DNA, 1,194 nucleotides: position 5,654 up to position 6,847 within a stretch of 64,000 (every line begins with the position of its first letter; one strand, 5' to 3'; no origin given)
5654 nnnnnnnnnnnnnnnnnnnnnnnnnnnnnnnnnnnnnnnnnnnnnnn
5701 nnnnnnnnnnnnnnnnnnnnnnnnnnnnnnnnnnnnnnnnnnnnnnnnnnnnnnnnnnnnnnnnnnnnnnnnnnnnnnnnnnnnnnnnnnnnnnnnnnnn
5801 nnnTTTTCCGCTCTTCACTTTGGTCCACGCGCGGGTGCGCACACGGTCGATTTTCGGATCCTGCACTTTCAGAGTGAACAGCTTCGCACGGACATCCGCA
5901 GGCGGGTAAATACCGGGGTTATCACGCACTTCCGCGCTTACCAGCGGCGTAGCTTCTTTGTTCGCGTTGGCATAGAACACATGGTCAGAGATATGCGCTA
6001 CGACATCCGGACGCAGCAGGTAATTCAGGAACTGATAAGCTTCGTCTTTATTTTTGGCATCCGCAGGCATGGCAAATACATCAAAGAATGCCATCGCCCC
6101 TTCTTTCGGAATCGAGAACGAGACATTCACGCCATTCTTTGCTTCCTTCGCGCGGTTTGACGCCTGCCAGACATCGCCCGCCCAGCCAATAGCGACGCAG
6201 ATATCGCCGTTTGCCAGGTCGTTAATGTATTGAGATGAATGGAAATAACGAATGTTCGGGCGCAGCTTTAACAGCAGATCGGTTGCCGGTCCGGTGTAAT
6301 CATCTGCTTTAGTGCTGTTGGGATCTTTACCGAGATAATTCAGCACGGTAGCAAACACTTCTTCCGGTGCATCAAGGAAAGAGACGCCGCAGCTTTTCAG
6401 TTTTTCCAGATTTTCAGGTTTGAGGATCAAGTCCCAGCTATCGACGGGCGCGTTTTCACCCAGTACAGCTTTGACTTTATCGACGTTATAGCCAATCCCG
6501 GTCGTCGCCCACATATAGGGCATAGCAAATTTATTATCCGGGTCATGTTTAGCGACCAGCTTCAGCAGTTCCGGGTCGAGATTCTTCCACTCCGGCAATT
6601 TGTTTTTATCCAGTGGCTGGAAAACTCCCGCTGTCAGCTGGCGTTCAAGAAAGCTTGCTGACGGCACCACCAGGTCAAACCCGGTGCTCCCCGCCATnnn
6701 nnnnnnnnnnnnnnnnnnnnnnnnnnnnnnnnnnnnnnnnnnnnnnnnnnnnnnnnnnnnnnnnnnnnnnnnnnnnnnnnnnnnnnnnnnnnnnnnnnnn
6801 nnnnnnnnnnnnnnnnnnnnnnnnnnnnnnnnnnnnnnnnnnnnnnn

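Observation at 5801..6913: potF carries an in-frame TAA stop at codon 56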

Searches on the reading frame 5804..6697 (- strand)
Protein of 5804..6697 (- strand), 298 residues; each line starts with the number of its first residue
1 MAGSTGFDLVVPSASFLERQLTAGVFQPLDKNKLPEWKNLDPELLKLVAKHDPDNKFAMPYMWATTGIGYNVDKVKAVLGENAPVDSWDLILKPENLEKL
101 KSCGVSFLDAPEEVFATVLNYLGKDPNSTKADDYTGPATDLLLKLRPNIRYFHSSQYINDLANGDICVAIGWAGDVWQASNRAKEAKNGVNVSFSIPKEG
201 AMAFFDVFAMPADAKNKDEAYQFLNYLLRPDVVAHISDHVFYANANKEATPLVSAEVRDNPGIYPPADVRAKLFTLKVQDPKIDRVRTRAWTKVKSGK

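Call 19: find_encoding_contigs(protein=window:5804-6697:-, flank=3000, max_places=10)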
Protein window:5804-6697:- (298 aa): 21 contigs read that carry it; 1 place shown.
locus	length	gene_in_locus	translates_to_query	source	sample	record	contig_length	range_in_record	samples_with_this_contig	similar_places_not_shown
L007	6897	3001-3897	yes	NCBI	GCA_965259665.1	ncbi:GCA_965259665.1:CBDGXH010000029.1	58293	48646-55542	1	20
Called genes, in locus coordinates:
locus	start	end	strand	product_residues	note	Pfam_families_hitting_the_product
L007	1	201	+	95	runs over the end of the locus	PF07214:DUF1418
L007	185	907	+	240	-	PF00881:Nitroreductase, PF28600:Nitroreductase_C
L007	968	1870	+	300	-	PF18030:Rimk_N, PF14397:ATPgrasp_ST (faint), PF02655:ATP-grasp_3, PF02955:GSH-S_ATP, PF08443:RimK, PF07478:Dala_Dala_lig_C (weak)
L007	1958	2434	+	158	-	PF10722:YbjN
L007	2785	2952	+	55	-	-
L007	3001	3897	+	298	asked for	PF01547:SBP_bac_1, PF13343:SBP_bac_6, PF13416:SBP_bac_8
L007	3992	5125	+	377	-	PF00005:ABC_tran, PF13304:AAA_21 (faint), PF08402:TOBE_2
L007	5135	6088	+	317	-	PF00528:BPD_transp_1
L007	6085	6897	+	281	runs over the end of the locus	PF00528:BPD_transp_1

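Call 20: list_cluster_members(proteins=[window:5804-6697:-, window:6749-6913:-, window:27059-27719:-])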
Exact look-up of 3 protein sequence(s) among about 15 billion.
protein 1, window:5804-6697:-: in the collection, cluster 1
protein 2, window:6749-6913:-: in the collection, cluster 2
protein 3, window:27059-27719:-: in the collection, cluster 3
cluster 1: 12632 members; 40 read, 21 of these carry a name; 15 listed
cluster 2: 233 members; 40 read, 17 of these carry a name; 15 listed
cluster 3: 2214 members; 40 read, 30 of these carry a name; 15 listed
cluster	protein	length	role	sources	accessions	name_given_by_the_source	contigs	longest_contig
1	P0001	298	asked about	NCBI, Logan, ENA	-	-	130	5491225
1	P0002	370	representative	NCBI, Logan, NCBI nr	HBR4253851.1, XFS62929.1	TPA: spermidine/putrescine ABC transporter substrate-binding protein PotF [Klebsiella ... | spermidine/putrescine ABC transporter substrate-binding protein PotF [Klebsiella ...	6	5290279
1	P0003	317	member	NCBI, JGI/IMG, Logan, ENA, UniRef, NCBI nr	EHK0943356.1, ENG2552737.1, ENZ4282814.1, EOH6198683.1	putrescine ABC transporter permease PotH [Citrobacter farmeri] | putrescine ABC transporter permease PotH n=1 Tax=Citrobacter farmeri TaxID=67824 ...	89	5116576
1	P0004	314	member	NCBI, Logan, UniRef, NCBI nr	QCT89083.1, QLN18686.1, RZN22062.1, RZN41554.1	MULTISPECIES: putrescine ABC transporter permease PotH [unclassified Escherichia] | putrescine ABC transporter permease PotH n=1 Tax=unclassified Escherichia TaxID=2608889 ...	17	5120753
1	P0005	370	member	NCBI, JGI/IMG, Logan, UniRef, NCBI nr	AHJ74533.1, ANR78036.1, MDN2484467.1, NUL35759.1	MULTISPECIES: spermidine/putrescine ABC transporter substrate-binding protein PotF ... | Putrescine-binding periplasmic protein n=1 Tax=Kosakonia sacchari TaxID=1158459 ...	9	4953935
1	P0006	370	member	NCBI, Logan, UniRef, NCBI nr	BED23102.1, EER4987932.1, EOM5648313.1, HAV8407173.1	TPA: spermidine/putrescine ABC transporter substrate-binding protein PotF [Escherichia ... | spermidine/putrescine ABC transporter substrate-binding protein PotF n=1 Tax=Escherichia ... | spermidine/putrescine ABC transporter substrate-binding protein PotF [Escherichia coli]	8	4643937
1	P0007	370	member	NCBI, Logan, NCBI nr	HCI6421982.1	TPA: spermidine/putrescine ABC transporter substrate-binding protein PotF [Klebsiella ... | spermidine/putrescine ABC transporter substrate-binding protein PotF [Klebsiella ...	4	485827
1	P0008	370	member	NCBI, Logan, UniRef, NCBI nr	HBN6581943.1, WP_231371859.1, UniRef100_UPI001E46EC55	spermidine/putrescine ABC transporter substrate-binding protein PotF [Escherichia coli] | spermidine/putrescine ABC transporter substrate-binding protein PotF n=1 Tax=Escherichia ...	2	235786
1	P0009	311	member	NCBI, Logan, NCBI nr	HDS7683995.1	TPA: putrescine ABC transporter permease PotH [Enterobacter kobei] | putrescine ABC transporter permease PotH [Enterobacter kobei]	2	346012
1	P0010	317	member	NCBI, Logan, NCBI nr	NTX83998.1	putrescine ABC transporter permease PotH [Citrobacter youngae]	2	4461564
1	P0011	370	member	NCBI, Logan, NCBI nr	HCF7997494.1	TPA: spermidine/putrescine ABC transporter substrate-binding protein PotF [Klebsiella ... | spermidine/putrescine ABC transporter substrate-binding protein PotF [Klebsiella ...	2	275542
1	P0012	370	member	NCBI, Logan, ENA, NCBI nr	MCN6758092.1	spermidine/putrescine ABC transporter substrate-binding protein PotF [Escherichia coli]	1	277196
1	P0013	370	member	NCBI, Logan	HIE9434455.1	TPA: spermidine/putrescine ABC transporter substrate-binding protein PotF [Klebsiella ...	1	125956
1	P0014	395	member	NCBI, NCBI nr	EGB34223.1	bacterial extracellular solute-binding protein [Escherichia coli E1520]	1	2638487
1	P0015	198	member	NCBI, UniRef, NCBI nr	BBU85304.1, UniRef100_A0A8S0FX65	hypothetical protein EIMP300_67040 [Escherichia coli] | ABC transporter domain-containing protein n=1 Tax=Escherichia coli TaxID=562 ...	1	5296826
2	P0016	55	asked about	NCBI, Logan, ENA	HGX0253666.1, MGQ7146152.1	TPA: spermidine/putrescine ABC transporter substrate-binding protein PotF, partial ...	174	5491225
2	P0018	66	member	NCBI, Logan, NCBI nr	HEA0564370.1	TPA: spermidine/putrescine ABC transporter substrate-binding protein PotF, partial ... | spermidine/putrescine ABC transporter substrate-binding protein PotF [Escherichia coli]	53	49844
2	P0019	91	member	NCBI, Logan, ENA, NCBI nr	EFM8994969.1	putrescine/spermidine ABC transporter substrate-binding protein, partial [Escherichia ... | putrescine/spermidine ABC transporter substrate-binding protein [Escherichia coli]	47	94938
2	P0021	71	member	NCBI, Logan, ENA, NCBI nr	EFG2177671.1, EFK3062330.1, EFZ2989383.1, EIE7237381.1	spermidine/putrescine ABC transporter substrate-binding protein PotF, partial ... | putrescine/spermidine ABC transporter substrate-binding protein [Escherichia coli]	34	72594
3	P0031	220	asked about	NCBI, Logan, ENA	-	-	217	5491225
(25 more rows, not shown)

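Call 23: find_encoding_contigs(protein=P0016, flank=2000, max_places=10)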
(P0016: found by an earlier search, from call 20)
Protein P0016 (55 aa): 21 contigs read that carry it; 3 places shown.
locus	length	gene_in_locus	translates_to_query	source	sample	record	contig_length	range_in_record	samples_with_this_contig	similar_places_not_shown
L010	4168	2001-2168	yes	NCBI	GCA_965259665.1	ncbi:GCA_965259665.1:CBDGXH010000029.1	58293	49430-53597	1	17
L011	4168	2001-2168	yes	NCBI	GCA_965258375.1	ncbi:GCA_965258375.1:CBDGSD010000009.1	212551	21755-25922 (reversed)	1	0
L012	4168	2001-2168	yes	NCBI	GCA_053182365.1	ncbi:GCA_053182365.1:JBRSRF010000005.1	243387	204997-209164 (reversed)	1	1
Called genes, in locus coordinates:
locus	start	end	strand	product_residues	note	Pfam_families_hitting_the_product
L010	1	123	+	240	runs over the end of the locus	PF00881:Nitroreductase, PF28600:Nitroreductase_C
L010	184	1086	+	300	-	PF18030:Rimk_N, PF14397:ATPgrasp_ST (faint), PF02655:ATP-grasp_3, PF02955:GSH-S_ATP, PF08443:RimK, PF07478:Dala_Dala_lig_C (weak)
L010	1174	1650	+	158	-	PF10722:YbjN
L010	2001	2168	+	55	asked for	-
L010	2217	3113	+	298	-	PF01547:SBP_bac_1, PF13343:SBP_bac_6, PF13416:SBP_bac_8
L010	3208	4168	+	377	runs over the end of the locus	PF00005:ABC_tran, PF13304:AAA_21 (faint), PF08402:TOBE_2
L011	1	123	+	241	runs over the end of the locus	PF00881:Nitroreductase, PF28600:Nitroreductase_C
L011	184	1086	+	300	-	PF18030:Rimk_N, PF14397:ATPgrasp_ST (faint), PF02655:ATP-grasp_3, PF02955:GSH-S_ATP, PF08443:RimK, PF07478:Dala_Dala_lig_C (weak)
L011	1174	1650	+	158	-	PF10722:YbjN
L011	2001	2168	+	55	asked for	-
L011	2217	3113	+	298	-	PF01547:SBP_bac_1, PF13343:SBP_bac_6, PF13416:SBP_bac_8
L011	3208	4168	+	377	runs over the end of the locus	PF00005:ABC_tran, PF13304:AAA_21 (faint), PF08402:TOBE_2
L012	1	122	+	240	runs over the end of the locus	PF00881:Nitroreductase, PF28600:Nitroreductase_C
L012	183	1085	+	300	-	PF18030:Rimk_N, PF14397:ATPgrasp_ST (faint), PF02655:ATP-grasp_3, PF02955:GSH-S_ATP, PF08443:RimK, PF07478:Dala_Dala_lig_C (weak)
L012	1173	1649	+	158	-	PF10722:YbjN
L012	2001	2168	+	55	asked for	-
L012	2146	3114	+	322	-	PF01547:SBP_bac_1, PF13416:SBP_bac_8, PF13343:SBP_bac_6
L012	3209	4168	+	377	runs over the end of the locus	PF00005:ABC_tran, PF13304:AAA_21 (faint), PF08402:TOBE_2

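Call 42: find_encoding_contigs(protein=P0031, flank=1000, max_places=10)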
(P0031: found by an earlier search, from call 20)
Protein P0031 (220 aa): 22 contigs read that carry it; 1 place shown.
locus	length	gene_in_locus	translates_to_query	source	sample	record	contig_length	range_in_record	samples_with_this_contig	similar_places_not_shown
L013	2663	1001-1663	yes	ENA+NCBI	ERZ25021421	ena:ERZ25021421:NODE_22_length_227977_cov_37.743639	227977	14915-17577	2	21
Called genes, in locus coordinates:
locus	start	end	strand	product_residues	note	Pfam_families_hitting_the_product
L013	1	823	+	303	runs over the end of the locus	PF12911:OppC_N, PF00528:BPD_transp_1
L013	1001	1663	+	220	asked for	PF17153:CHASE9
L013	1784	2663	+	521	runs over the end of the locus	PF00563:EAL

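Call 46: find_encoding_contigs(protein=P0019, flank=1500, max_places=3)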
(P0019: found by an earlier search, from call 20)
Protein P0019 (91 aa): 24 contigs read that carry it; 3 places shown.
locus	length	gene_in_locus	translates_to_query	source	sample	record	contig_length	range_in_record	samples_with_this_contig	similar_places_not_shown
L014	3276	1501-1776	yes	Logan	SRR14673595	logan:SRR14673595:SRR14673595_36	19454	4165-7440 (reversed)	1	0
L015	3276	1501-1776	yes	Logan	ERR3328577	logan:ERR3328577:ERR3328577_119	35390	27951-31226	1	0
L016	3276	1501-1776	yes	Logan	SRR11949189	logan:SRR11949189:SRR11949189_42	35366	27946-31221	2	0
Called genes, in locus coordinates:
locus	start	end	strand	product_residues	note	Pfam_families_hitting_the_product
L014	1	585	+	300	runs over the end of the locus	PF18030:Rimk_N, PF14397:ATPgrasp_ST (faint), PF02655:ATP-grasp_3, PF02955:GSH-S_ATP, PF08443:RimK, PF07478:Dala_Dala_lig_C (weak)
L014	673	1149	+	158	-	PF10722:YbjN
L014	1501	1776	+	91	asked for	-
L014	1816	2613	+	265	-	PF01547:SBP_bac_1, PF13343:SBP_bac_6, PF13416:SBP_bac_8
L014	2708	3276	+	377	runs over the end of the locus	PF00005:ABC_tran, PF13304:AAA_21 (faint), PF08402:TOBE_2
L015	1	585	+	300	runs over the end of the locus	PF18030:Rimk_N, PF14397:ATPgrasp_ST (faint), PF02655:ATP-grasp_3, PF02955:GSH-S_ATP, PF08443:RimK, PF07478:Dala_Dala_lig_C (weak)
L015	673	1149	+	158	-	PF10722:YbjN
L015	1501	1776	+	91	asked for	-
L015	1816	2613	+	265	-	PF01547:SBP_bac_1, PF13343:SBP_bac_6, PF13416:SBP_bac_8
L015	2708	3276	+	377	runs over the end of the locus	PF00005:ABC_tran, PF13304:AAA_21 (faint), PF08402:TOBE_2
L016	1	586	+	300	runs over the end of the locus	PF18030:Rimk_N, PF14397:ATPgrasp_ST (faint), PF02655:ATP-grasp_3, PF02955:GSH-S_ATP, PF08443:RimK, PF07478:Dala_Dala_lig_C (weak)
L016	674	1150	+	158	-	PF10722:YbjN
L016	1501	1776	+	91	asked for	-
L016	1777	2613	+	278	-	PF01547:SBP_bac_1, PF13343:SBP_bac_6, PF13416:SBP_bac_8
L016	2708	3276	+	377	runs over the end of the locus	PF00005:ABC_tran, PF13304:AAA_21 (faint), PF08402:TOBE_2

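Call 47: find_encoding_contigs(protein=P0018, flank=1500, max_places=3)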
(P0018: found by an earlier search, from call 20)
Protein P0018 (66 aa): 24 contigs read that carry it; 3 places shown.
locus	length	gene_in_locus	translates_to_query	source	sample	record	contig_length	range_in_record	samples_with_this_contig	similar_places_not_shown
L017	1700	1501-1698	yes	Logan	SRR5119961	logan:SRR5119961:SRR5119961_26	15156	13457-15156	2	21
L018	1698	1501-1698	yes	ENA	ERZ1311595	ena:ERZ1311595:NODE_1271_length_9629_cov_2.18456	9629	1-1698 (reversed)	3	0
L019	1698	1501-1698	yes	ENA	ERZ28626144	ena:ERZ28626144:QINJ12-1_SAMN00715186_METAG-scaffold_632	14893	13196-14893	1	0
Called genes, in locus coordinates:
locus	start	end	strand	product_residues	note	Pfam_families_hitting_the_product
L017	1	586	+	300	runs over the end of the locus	PF18030:Rimk_N, PF14397:ATPgrasp_ST (faint), PF02655:ATP-grasp_3, PF02955:GSH-S_ATP, PF08443:RimK, PF07478:Dala_Dala_lig_C (weak)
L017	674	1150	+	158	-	PF10722:YbjN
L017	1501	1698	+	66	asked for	?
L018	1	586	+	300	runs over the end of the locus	PF18030:Rimk_N, PF14397:ATPgrasp_ST (faint), PF02655:ATP-grasp_3, PF02955:GSH-S_ATP, PF08443:RimK, PF07478:Dala_Dala_lig_C (weak)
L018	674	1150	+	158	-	PF10722:YbjN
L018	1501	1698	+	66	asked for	?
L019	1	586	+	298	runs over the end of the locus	PF18030:Rimk_N, PF14397:ATPgrasp_ST (faint), PF02655:ATP-grasp_3, PF08443:RimK, PF02955:GSH-S_ATP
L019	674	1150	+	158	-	PF10722:YbjN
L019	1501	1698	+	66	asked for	?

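Call 48: find_encoding_contigs(protein=P0021, flank=1500, max_places=3)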
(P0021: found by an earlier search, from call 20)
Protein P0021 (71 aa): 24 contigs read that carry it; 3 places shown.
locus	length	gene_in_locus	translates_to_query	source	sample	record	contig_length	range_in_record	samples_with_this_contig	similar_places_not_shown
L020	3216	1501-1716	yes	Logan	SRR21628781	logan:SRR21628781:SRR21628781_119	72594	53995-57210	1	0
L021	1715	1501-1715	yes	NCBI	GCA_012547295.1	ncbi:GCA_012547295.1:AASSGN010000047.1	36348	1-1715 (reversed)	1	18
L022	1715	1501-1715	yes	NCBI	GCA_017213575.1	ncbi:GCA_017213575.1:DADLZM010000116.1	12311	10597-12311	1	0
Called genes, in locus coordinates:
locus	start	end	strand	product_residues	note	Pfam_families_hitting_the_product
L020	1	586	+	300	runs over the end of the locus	PF18030:Rimk_N, PF14397:ATPgrasp_ST (faint), PF02655:ATP-grasp_3, PF02955:GSH-S_ATP, PF08443:RimK, PF07478:Dala_Dala_lig_C (weak)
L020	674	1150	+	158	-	PF10722:YbjN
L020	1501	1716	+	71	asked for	-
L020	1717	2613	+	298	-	PF01547:SBP_bac_1, PF13343:SBP_bac_6, PF13416:SBP_bac_8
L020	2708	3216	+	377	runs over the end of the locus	PF00005:ABC_tran, PF13304:AAA_21 (faint), PF08402:TOBE_2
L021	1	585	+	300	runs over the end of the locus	PF18030:Rimk_N, PF14397:ATPgrasp_ST (faint), PF02655:ATP-grasp_3, PF02955:GSH-S_ATP, PF08443:RimK, PF07478:Dala_Dala_lig_C (weak)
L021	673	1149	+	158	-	PF10722:YbjN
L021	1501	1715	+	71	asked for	?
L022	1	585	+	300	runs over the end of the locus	PF18030:Rimk_N, PF14397:ATPgrasp_ST (faint), PF02655:ATP-grasp_3, PF02955:GSH-S_ATP, PF08443:RimK, PF07478:Dala_Dala_lig_C (weak)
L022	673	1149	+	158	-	PF10722:YbjN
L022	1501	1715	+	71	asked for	?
